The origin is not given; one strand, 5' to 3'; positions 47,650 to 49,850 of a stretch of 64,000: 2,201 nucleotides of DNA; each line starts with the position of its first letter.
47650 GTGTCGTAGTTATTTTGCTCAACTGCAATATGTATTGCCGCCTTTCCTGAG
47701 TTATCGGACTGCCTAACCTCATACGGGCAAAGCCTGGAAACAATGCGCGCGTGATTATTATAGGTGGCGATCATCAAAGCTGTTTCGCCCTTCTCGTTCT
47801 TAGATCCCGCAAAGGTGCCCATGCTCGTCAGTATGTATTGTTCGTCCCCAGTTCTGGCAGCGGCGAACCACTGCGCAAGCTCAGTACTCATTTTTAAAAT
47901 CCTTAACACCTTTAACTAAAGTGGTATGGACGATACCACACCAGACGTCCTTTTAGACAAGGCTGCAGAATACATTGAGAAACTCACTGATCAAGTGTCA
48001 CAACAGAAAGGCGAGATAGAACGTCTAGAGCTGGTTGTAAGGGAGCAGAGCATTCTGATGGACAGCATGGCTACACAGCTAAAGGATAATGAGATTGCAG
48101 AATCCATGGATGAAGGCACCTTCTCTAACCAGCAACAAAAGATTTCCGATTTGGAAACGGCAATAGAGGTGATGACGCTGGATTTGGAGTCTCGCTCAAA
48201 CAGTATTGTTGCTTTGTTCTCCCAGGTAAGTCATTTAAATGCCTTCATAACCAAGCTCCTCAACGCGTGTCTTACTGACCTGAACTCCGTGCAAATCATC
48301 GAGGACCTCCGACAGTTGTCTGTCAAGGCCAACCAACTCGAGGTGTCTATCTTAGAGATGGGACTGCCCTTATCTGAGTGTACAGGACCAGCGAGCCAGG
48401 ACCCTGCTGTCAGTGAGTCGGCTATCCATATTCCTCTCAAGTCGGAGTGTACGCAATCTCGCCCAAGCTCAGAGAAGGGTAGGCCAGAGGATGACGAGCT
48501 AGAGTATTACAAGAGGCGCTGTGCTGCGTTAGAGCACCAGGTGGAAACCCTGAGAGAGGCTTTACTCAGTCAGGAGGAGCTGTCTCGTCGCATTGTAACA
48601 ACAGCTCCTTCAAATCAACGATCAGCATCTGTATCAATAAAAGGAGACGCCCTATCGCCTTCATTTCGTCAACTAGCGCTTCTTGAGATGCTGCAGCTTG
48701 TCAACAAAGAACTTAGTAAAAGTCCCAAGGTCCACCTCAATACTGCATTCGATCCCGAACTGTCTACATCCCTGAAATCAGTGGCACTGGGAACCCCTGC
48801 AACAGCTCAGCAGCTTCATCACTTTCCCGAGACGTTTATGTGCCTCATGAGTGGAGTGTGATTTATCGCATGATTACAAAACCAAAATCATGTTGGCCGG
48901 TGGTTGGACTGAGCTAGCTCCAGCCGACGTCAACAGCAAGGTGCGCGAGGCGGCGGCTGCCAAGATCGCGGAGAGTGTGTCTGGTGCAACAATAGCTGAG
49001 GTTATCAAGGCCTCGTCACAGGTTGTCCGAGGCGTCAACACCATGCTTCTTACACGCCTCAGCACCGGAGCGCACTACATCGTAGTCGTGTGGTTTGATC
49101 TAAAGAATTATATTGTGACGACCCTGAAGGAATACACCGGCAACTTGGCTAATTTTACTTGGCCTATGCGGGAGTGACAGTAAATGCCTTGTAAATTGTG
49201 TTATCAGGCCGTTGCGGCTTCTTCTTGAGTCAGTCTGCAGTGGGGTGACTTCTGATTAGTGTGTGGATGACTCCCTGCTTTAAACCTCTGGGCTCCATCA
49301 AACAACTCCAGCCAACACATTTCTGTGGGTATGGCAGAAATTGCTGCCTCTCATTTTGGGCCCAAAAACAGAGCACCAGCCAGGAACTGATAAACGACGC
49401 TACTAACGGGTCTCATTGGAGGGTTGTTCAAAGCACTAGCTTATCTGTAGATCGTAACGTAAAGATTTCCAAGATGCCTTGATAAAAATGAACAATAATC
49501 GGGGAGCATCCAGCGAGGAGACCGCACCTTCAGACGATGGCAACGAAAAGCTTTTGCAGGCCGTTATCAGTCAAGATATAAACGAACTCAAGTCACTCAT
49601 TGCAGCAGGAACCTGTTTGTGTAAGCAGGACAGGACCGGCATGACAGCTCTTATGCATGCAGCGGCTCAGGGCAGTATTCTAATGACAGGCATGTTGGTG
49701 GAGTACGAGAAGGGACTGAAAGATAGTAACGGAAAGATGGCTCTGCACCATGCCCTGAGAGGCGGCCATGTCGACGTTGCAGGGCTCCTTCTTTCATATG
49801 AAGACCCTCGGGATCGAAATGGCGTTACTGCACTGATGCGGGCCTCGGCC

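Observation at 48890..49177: Small stefin/cystatin-like gene tucked between ankyrin genes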

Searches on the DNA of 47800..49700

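Call 60: search_rna_families(source=window, start=47800, end=49700, threshold=evalue, max_evalue=1)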
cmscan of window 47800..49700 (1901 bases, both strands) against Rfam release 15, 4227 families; matches with E-value up to 1: 1.
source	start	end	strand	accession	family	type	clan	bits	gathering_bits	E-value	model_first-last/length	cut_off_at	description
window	48987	49087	-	RF01514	Afu_513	Gene; snRNA; snoRNA; CD-box;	-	17.1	48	0.8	1-103/103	no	A. fumigatus snoRNA Afu_513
